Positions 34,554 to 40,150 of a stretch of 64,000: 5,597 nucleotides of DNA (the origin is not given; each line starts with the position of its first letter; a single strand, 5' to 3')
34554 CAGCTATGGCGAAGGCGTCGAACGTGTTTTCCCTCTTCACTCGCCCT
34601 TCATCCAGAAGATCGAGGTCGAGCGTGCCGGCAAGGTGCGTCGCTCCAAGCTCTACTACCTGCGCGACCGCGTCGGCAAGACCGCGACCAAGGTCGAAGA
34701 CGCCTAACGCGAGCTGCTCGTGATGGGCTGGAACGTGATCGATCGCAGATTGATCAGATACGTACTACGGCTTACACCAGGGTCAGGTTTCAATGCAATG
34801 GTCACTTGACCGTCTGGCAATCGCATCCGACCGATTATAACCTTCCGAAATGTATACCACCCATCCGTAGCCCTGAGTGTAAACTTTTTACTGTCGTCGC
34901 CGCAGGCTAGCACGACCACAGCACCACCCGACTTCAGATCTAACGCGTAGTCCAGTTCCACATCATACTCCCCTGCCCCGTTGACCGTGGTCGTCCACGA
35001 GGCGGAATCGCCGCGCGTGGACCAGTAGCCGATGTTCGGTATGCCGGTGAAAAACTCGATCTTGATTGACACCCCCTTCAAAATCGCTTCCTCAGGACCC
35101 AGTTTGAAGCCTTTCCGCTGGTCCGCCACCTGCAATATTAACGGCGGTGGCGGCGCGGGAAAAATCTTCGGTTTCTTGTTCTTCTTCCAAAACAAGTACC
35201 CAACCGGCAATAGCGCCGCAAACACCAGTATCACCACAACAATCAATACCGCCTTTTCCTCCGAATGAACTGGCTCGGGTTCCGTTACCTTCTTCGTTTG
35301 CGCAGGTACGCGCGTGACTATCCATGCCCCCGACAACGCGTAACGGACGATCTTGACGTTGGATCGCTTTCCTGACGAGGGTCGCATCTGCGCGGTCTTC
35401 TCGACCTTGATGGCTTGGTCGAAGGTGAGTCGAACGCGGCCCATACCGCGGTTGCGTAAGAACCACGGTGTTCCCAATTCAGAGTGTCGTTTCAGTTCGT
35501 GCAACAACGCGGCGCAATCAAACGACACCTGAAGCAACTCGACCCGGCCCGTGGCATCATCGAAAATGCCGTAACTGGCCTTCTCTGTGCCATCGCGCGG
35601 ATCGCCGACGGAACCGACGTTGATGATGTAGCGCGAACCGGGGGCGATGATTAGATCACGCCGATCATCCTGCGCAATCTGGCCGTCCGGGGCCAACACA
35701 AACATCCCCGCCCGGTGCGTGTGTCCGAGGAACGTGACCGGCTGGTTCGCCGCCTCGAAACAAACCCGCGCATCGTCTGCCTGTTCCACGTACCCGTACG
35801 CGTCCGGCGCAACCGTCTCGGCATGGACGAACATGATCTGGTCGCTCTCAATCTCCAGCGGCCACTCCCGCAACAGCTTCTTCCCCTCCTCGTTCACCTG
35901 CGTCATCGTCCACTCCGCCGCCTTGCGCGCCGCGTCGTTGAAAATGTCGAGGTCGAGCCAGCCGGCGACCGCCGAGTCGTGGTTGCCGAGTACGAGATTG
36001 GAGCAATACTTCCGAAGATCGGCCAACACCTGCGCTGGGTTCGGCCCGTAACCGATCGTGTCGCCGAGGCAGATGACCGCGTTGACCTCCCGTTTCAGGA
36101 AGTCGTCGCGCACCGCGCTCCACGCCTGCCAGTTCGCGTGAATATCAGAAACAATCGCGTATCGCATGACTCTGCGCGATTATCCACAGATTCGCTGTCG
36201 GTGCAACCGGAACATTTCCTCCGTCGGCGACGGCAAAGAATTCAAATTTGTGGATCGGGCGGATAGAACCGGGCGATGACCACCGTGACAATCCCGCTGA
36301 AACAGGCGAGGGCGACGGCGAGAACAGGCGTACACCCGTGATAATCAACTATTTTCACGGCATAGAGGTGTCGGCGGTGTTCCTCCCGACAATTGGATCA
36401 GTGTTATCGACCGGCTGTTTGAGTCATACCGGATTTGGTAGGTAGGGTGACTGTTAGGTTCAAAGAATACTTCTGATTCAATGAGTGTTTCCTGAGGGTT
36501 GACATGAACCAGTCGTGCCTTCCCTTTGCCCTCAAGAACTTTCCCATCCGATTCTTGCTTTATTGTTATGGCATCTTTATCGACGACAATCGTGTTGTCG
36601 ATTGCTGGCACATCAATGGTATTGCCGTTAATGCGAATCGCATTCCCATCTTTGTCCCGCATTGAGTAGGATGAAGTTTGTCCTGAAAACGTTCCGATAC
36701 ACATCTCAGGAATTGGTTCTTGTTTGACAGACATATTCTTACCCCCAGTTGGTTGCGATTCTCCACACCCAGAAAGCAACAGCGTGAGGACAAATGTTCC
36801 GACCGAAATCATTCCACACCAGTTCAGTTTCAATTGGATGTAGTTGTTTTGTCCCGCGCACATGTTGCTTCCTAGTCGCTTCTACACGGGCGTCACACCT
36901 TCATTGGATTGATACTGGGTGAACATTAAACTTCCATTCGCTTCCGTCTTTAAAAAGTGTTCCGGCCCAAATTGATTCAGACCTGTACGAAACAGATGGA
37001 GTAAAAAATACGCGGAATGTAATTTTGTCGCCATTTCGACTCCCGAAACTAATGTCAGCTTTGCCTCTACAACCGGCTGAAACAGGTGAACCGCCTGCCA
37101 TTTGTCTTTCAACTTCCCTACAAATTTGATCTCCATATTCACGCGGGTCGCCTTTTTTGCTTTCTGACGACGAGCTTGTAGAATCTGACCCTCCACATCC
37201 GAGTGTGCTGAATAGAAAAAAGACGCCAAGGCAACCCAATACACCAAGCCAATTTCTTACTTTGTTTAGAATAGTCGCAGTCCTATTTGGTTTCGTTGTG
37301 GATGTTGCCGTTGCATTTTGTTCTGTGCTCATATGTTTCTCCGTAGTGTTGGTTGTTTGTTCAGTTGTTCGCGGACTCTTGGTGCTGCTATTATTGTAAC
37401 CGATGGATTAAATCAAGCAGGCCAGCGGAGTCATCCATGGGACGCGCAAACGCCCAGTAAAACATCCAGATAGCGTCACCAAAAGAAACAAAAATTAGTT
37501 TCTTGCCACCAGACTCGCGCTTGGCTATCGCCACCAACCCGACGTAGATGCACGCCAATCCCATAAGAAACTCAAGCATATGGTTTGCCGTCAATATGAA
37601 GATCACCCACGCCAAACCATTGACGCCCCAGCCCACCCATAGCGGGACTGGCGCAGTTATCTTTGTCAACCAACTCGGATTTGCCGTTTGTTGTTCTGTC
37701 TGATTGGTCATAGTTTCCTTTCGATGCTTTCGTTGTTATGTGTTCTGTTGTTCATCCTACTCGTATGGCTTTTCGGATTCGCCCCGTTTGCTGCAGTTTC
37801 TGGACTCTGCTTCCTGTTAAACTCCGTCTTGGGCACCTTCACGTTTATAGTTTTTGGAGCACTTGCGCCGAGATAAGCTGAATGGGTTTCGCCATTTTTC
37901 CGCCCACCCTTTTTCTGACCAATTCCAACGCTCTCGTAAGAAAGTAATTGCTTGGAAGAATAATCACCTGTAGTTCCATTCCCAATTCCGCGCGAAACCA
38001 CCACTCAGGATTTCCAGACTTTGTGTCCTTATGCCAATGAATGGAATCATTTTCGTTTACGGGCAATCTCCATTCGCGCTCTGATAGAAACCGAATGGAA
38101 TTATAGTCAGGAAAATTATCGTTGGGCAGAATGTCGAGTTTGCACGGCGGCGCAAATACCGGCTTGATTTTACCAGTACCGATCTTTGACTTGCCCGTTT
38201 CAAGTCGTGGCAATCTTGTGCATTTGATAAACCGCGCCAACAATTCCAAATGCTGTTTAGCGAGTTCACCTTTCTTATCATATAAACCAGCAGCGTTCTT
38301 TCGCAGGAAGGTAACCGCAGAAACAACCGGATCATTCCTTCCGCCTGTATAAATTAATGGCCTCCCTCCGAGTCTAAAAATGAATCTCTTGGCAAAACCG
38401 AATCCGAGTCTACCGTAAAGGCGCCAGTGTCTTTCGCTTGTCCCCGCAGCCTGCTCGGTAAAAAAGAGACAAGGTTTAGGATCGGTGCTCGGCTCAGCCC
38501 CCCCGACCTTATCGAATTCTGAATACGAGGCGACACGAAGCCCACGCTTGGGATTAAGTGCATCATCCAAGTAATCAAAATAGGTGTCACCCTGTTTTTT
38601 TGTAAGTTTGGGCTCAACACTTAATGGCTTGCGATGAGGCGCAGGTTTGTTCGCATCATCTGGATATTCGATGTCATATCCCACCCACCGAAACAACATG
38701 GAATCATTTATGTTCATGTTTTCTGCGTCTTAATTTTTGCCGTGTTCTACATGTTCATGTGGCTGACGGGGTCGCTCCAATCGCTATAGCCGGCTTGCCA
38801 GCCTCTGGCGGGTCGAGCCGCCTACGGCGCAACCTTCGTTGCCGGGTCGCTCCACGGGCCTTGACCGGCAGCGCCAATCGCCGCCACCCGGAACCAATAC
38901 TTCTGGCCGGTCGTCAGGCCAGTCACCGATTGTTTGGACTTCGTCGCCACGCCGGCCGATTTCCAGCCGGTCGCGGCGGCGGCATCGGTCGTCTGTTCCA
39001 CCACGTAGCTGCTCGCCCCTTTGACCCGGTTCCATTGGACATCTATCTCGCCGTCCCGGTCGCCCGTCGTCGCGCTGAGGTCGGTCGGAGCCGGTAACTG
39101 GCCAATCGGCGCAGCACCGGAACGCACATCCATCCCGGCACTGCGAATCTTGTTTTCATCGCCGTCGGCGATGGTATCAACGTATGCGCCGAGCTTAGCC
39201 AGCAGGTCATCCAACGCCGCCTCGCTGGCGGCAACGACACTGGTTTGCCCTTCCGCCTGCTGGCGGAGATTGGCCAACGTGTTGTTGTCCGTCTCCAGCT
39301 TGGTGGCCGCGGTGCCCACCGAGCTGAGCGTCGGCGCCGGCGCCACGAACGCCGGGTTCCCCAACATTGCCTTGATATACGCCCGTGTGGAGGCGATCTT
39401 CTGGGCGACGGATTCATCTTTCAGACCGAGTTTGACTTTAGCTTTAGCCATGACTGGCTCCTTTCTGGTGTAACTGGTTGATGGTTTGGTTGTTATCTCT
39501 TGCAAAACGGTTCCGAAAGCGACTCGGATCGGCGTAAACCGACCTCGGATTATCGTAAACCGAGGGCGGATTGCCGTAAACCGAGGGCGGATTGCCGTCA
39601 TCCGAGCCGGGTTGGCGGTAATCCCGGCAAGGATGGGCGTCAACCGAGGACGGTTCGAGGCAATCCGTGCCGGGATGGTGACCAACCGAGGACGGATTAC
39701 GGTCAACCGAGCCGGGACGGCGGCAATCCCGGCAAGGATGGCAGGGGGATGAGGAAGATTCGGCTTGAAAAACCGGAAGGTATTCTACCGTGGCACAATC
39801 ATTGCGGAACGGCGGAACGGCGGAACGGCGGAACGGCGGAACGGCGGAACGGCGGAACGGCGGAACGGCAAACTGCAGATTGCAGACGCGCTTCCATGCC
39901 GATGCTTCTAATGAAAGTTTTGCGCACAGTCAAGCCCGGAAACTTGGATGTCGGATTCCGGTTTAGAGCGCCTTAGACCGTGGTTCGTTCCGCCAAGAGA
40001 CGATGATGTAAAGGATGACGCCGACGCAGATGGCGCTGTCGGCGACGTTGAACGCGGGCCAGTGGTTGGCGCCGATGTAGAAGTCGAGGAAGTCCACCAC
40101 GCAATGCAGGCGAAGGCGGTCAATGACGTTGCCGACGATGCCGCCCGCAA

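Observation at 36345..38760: About 2.4 kb low-GC islet: four-gene operon of unknown function embedded between high-GC housekeeping genes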

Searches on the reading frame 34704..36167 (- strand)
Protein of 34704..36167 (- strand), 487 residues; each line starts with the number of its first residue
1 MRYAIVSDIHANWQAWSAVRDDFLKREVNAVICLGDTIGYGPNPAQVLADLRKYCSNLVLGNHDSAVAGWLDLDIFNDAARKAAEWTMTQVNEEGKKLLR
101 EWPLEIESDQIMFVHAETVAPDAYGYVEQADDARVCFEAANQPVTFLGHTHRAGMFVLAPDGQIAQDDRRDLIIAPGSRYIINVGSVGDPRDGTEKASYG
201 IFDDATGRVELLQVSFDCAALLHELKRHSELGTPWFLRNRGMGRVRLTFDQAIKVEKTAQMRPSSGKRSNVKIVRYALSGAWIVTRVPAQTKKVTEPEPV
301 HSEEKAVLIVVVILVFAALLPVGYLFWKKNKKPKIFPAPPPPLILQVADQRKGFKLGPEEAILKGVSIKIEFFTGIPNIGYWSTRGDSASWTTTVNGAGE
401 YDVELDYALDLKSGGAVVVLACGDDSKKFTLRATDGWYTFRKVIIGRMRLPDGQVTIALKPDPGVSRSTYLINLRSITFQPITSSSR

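Call 3: search_protein_families(library=pfam, proteins=[window:34704-36167:-], max_evalue=0.1)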
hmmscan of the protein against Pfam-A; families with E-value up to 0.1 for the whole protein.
window:34704-36167:- (487 aa): 4 families
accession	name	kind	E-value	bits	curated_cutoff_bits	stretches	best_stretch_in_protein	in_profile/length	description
PF12850.12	Metallophos_2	-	1.3e-18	67.9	27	1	1-203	1-150/154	Calcineurin-like phosphoesterase superfamily domain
PF00149.33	Metallophos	-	1.3e-10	42.5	21.5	1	1-151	1-189/191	Calcineurin-like phosphoesterase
PF16990.11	CBM_35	-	0.011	16.4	28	1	360-411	7-60/121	Carbohydrate binding module (family 35)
PF14610.12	Psg1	-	0.063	13.5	30.1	0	275-332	123-183/186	Ykl077w/Psg1 (Pma1 Stabilization in Golgi)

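Call 4: search_protein_families(library=padloc, proteins=[window:34704-36167:-], max_evalue=0.1)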
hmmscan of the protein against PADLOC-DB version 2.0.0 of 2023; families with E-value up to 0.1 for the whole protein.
window:34704-36167:- (487 aa): 0 families

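Call 5: search_protein_families(library=ncbifam, proteins=[window:34704-36167:-], max_evalue=0.1)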
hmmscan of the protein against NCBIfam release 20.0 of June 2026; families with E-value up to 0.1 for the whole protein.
window:34704-36167:- (487 aa): 4 families
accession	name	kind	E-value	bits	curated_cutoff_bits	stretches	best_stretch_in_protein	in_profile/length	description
NF006988.0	PRK09453.1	equivalog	1.7e-09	37.8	117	1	1-67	1-77/183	phosphodiesterase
TIGR00040.1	yfcE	subfamily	5.5e-08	33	56.25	1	1-153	1-118/158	YfcE family phosphodiesterase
NF001204.0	PRK00166.1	equivalog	0.0037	16.6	176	1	5-116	5-121/276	symmetrical bis(5'-nucleosyl)-tetraphosphatase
NF007425.0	PRK09968.1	equivalog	0.082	12.6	332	0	5-87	19-102/218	protein-serine/threonine phosphatase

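Call 26: find_related_loci(query=window:34707-36167:-, collection=genome_contigs, flank=10000)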
Query window:34707-36167:- (487 aa) in genome_contigs; peptide patterns used: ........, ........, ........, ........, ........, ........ (x = any residue, [..] = any of these).
102 stretches matched a pattern; 16 encode a relative of the query (tblastn E <= 1e-3); 16 distinct loci.
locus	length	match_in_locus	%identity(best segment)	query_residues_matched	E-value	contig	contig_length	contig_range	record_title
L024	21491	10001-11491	40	1-480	3e-112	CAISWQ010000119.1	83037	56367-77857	MAG: uncultured Lentisphaerae bacterium isolate LaPlata-15m-a_bin-260 genome assembly, contig: bin-260:119/125, whole ge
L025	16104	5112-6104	46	1-329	2e-93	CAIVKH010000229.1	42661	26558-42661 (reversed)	uncultured bacterium isolate AM-2014_bin-1020 genome assembly, contig: bin-1020:229/383, whole genome shotgun sequence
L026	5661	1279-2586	39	1-447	4e-91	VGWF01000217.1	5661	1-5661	MAG: Lentisphaerae bacterium isolate K_DeepCast_100m_m2_028 K_DeepCast_100m_m2_028_Ga0194127_10022480, whole genome shot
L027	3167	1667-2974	37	1-447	5e-89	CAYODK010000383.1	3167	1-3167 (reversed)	MAG TPA_asm: uncultured Verrucomicrobiota bacterium isolate binchicken_co22_230 genome assembly, contig: NODE_28638_leng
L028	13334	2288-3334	43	1-345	3e-86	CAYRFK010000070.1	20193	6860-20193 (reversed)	MAG TPA_asm: uncultured Verrucomicrobiota bacterium isolate SRP272421_co4_497 genome assembly, contig: NODE_6414_length_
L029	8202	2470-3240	51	1-259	5e-84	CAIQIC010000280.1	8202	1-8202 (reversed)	MAG: uncultured Lentisphaerae bacterium isolate AlinenSedimentsCore2_bin-2051 genome assembly, contig: bin-2051:280/573,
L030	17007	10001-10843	51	1-280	5e-94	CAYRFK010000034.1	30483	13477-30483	MAG TPA_asm: uncultured Verrucomicrobiota bacterium isolate SRP272421_co4_497 genome assembly, contig: NODE_2997_length_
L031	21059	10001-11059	35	1-355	4e-61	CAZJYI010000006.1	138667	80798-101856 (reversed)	MAG TPA_asm: uncultured Victivallales bacterium isolate binchicken_co97_160 genome assembly, contig: NODE_254_length_138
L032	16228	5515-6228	42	1-238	1e-60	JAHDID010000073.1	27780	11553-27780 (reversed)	MAG: Verrucomicrobia bacterium isolate MAG-85 RZ_4805, whole genome shotgun sequence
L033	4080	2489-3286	38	1-260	4e-58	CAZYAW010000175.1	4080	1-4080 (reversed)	MAG TPA_asm: uncultured Victivallales bacterium isolate SRP067234_co1_249 genome assembly, contig: k99_493270, whole gen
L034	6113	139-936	36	1-260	3e-57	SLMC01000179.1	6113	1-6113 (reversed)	MAG: Kiritimatiellae bacterium isolate CSSed165cm_338 CSSed16-5cm-62089, whole genome shotgun sequence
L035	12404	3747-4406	43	1-220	2e-55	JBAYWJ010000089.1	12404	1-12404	MAG: Kiritimatiellia bacterium isolate SO_2016_LW3_80 scaffold07344_LW162_2016, whole genome shotgun sequence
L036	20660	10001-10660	42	1-220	4e-53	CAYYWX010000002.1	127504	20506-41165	MAG TPA_asm: uncultured Verrucomicrobiota bacterium isolate SRP062349_co5_140 genome assembly, contig: NODE_10_length_12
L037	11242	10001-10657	39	1-217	6e-46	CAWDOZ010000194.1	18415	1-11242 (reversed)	MAG: uncultured Fibrobacterota bacterium isolate MFD04752.bin.2.93 genome assembly, contig: contig_89266, whole genome s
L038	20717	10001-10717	38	1-240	8e-46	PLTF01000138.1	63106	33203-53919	MAG: Fibrobacteres bacterium isolate bog_1184 73.20120700_S1D.234_contig_57624, whole genome shotgun sequence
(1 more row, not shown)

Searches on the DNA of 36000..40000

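Call 107: search_rna_families(source=window, start=36000, end=40000, threshold=evalue, max_evalue=1)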
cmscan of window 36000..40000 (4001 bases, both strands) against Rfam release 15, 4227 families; matches with E-value up to 1: 2.
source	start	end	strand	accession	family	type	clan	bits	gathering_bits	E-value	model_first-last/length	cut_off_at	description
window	37750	37815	-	RF03081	DUF805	Cis-reg;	CL00115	68.5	51.1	1.1e-11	1-68/68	no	DUF805 RNA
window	39260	39346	-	RF01314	mir-1227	Gene; miRNA;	-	28.6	70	0.053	1-88/88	no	mir-1227 microRNA precursor family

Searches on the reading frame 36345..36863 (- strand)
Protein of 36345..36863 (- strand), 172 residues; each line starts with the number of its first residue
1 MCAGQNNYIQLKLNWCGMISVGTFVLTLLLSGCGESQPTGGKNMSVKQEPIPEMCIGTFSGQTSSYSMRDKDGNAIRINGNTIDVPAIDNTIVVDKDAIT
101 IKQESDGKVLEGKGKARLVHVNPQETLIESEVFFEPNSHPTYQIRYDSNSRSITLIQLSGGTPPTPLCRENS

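Call 3: search_protein_families(library=pfam, proteins=[window:36345-36863:-], max_evalue=0.1)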
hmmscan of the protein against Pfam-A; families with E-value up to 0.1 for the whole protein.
window:36345-36863:- (172 aa): 0 families

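Call 4: search_protein_families(library=padloc, proteins=[window:36345-36863:-], max_evalue=0.1)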
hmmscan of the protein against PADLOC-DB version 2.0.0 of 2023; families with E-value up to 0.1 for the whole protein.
window:36345-36863:- (172 aa): 0 families

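Call 5: search_protein_families(library=ncbifam, proteins=[window:36345-36863:-], max_evalue=0.1)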
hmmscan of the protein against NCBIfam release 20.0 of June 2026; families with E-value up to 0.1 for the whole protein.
window:36345-36863:- (172 aa): 1 family
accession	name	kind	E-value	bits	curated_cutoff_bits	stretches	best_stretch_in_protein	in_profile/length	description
NF010784.0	PRK14187.1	equivalog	0.046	12.8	486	1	81-127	103-149/300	bifunctional methylenetetrahydrofolate dehydrogenase/methenyltetrahydrofolate cyclohydrolase FolD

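Call 6: search_protein_families(library=phrogs, proteins=[window:36345-36863:-], max_evalue=0.1)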
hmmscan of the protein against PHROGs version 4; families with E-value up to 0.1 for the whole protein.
window:36345-36863:- (172 aa): 0 families

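Call 49: find_homologous_proteins(query=window:36348-36863:-, max_evalue=0.1)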
Query window:36348-36863:- (172 aa): 6 proteins with E <= 0.1 among 42 candidates.
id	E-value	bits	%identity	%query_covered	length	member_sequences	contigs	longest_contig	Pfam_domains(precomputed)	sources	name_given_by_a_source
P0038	7.3e-72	258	100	69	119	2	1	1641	-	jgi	-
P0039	3.9e-52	194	89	60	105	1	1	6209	-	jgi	-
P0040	3.3e-43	165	52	92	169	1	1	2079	-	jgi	jgi:hypothetical protein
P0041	3.8e-43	165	51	94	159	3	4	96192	-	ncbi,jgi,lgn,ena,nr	ncbi:MAG: hypothetical protein FJ395_01895 [Verrucomicrobia bacterium]|nr:hypothetical protein [Verr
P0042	4.4e-41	158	49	94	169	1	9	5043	-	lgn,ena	-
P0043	3.3e-30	123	42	80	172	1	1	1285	-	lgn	-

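Call 51: find_encoding_contigs(protein=P0041, flank=8000, max_places=3)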
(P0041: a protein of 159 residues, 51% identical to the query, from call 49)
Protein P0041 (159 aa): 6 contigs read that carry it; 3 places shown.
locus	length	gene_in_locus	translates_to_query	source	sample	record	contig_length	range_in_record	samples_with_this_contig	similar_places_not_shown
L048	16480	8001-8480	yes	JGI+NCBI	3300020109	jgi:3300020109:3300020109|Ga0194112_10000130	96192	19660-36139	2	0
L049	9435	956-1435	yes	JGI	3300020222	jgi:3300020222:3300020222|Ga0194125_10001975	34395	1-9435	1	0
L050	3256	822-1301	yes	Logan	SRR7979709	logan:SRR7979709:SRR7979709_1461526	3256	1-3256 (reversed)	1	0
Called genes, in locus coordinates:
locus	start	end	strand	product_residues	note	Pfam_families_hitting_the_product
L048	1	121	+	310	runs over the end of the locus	PF01261:AP_endonuc_2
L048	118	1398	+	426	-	PF01408:GFO_IDH_MocA, PF19051:GFO_IDH_MocA_C2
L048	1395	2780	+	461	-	PF13378:MR_MLE_C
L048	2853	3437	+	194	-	PF01814:Hemerythrin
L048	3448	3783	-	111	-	-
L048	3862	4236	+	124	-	PF04020:Phage_holin_4_2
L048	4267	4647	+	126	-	PF00903:Glyoxalase, PF13669:Glyoxalase_4 (weak)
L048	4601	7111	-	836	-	PF00005:ABC_tran (faint), PF02463:SMC_N (faint), PF06745:ATPase (faint), PF13191:AAA_16 (faint), PF13401:AAA_22 (faint), PF13481:AAA_25 (faint), PF13555:AAA_29 (faint), PF17760:UvrA_inter, +5 more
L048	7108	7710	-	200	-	-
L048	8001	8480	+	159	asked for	-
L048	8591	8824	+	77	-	-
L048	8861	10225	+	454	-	-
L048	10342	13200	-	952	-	PF00005:ABC_tran (faint), PF02463:SMC_N (faint), PF13191:AAA_16 (faint), PF13304:AAA_21 (faint), PF13555:AAA_29 (faint), PF20703:nSTAND1 (faint), PF17755:UvrA_DNA-bind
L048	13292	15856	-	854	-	PF12971:NAGLU_N, PF05089:NAGLU, PF12972:NAGLU_C, PF00754:F5_F8_type_C, PF22633:F5_F8_type_C_2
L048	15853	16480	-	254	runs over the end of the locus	PF07090:GATase1_like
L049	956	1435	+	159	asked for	-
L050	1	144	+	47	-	?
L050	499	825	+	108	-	-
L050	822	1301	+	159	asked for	-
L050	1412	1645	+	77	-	-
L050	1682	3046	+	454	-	-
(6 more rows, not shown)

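Call 52: find_encoding_contigs(protein=P0039, flank=8000, max_places=3)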
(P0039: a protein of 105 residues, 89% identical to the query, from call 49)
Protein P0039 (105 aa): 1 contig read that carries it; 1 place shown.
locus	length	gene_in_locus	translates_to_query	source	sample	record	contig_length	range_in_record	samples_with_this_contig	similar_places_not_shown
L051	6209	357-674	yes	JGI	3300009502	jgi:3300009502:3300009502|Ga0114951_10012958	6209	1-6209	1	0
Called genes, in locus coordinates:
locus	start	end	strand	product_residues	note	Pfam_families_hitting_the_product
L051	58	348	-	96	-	-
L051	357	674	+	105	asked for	-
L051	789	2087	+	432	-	PF00270:DEAD, PF00271:Helicase_C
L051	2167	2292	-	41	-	-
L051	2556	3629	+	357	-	PF00154:RecA_N, PF06745:ATPase (faint), PF08423:Rad51, PF21096:RecA_C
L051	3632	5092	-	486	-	PF04041:Glyco_hydro_130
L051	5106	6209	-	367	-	?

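Call 71: find_related_loci(query=window:36348-36863:-, collection=viral_contigs, flank=6000)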
Query window:36348-36863:- (172 aa) in viral_contigs; peptide patterns used: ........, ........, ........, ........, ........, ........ (x = any residue, [..] = any of these).
74 stretches matched a pattern, but none encodes a relative of the query by tblastn (E <= 1e-3).
